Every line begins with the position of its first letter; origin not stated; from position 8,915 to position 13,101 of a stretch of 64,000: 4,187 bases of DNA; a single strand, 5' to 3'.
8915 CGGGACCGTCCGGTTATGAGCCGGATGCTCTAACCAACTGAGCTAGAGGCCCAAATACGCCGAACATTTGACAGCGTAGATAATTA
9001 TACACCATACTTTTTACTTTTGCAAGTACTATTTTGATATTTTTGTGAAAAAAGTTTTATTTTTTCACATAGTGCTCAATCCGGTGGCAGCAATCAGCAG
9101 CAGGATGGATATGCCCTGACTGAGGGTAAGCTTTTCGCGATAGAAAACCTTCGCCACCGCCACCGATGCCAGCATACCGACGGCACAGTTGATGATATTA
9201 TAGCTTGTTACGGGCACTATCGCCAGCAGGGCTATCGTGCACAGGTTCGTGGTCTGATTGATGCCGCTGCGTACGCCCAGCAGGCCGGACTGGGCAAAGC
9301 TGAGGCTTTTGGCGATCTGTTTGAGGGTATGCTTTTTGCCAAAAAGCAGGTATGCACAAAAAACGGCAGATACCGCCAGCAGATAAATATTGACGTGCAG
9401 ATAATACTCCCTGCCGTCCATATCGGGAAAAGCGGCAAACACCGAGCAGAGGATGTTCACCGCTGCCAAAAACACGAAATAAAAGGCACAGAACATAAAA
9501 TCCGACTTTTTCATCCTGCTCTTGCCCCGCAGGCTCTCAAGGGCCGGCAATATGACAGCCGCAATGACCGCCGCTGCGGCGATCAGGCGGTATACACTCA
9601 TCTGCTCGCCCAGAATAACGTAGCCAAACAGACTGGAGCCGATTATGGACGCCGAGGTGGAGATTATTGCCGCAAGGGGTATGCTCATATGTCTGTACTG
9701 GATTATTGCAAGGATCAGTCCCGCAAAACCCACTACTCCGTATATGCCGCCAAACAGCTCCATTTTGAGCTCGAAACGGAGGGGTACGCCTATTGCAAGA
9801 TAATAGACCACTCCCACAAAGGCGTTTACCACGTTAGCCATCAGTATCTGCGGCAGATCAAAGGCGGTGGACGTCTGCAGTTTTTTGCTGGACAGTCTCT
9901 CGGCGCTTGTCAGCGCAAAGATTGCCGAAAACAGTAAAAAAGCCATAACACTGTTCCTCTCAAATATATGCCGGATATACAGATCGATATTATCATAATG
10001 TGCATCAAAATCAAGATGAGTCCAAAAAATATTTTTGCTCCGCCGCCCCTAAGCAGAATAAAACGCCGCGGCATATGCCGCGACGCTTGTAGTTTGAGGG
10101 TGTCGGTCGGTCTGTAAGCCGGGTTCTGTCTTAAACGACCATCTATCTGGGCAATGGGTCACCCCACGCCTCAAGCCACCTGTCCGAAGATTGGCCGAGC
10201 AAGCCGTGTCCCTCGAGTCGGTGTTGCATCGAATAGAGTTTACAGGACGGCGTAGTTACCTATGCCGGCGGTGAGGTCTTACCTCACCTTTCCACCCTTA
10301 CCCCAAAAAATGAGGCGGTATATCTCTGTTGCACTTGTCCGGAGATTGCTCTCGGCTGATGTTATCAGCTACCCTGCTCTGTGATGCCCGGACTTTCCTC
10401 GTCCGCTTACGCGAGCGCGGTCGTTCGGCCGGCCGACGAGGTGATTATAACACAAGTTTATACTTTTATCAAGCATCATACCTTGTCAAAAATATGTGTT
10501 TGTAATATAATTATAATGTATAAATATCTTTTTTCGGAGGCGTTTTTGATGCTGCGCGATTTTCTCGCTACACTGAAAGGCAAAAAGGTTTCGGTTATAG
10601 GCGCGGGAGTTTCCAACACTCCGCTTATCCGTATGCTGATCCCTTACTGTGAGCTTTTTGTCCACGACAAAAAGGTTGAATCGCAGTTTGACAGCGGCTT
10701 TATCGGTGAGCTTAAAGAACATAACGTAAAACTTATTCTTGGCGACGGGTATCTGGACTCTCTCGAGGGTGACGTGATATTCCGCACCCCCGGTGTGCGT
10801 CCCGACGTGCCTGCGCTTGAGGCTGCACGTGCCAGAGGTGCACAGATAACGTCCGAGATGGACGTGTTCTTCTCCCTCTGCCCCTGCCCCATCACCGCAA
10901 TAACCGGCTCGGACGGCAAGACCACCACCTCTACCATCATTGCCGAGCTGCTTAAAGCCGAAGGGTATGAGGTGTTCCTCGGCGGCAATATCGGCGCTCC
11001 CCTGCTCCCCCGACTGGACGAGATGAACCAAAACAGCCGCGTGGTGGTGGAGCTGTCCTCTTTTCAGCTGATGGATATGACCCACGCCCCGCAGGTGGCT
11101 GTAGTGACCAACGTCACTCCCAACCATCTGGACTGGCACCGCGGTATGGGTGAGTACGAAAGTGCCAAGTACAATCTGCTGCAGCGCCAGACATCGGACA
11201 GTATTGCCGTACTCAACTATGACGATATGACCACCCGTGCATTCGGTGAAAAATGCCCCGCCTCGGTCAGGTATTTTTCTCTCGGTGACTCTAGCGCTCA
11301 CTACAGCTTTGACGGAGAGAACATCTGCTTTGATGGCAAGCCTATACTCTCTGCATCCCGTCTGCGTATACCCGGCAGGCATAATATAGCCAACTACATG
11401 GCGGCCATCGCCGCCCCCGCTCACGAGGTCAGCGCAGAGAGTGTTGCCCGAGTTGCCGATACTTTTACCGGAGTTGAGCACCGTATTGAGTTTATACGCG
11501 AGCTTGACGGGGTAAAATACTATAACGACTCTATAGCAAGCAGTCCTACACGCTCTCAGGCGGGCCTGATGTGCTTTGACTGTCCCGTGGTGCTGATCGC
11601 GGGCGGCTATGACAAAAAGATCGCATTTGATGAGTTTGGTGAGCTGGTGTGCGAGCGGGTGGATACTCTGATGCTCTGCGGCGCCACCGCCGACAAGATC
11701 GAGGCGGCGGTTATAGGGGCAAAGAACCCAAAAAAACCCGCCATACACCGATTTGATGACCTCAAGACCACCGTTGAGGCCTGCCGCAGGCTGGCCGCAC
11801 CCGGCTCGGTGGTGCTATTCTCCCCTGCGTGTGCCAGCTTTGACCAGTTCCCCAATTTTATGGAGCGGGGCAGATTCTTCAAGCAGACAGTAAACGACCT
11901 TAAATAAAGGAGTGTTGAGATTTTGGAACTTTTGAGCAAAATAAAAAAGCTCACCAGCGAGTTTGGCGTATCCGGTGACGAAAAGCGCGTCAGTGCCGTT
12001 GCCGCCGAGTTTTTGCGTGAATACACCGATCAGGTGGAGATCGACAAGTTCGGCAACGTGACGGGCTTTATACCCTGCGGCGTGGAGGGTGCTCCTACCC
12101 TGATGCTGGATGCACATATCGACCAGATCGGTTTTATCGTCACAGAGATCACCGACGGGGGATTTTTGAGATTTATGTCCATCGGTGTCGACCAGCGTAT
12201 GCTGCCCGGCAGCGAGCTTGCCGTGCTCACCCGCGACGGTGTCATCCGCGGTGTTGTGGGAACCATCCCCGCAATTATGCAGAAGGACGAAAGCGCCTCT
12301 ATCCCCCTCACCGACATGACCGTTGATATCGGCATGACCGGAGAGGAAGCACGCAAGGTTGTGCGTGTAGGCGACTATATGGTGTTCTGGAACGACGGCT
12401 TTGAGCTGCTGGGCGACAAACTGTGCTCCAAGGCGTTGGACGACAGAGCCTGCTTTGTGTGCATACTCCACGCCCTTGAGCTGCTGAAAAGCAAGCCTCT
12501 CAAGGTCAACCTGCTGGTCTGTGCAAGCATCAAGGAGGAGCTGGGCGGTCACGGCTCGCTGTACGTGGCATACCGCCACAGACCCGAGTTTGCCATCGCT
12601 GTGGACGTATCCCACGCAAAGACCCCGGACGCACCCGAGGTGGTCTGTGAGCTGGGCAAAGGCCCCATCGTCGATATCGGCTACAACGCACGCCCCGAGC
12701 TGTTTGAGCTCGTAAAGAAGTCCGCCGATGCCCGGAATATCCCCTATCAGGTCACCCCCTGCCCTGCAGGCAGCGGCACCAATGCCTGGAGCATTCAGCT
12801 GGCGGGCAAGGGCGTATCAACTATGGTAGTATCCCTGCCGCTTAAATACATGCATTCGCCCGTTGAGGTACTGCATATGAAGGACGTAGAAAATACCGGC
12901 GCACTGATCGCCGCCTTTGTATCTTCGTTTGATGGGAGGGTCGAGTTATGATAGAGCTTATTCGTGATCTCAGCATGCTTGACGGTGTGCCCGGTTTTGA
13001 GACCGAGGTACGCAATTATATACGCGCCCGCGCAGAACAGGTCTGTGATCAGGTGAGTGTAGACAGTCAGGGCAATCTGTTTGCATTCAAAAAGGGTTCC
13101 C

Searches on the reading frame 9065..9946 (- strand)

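Call 12: search_protein_families(library=pfam, proteins=[window:9065-9946:-], max_evalue=0.001)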
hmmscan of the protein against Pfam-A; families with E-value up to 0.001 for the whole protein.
window:9065-9946:- (293 aa): 2 families
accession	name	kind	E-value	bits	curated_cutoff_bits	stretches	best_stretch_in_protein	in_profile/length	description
PF06800.18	Sugar_transport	-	8.3e-06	25.8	26.3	1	33-223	27-219/280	Sugar transport protein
PF00892.27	EamA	-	3.8e-05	24.4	28.2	0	35-133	31-132/135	EamA-like transporter family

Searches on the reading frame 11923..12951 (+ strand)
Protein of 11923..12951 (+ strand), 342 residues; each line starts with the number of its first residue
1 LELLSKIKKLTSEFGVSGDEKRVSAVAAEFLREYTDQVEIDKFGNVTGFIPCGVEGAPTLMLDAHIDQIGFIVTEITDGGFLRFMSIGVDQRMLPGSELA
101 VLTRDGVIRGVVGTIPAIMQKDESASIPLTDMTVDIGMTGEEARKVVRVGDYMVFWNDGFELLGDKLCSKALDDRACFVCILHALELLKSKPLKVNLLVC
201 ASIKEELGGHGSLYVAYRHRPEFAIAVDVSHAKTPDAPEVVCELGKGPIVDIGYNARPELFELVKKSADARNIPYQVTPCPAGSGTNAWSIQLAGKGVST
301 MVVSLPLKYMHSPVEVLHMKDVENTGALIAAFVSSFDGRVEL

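Call 12: search_protein_families(library=pfam, proteins=[window:11923-12951:+], max_evalue=0.001)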
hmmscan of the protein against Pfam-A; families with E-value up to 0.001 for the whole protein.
window:11923-12951:+ (342 aa): 2 families
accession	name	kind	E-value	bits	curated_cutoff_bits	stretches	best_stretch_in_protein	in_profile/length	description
PF05343.19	Peptidase_M42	-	1.6e-71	241.2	23.2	1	53-328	9-292/292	M42 glutamyl aminopeptidase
PF02127.20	Peptidase_M18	-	8e-06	25.4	24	1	223-332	311-431/432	Aminopeptidase I zinc metalloprotease (M18)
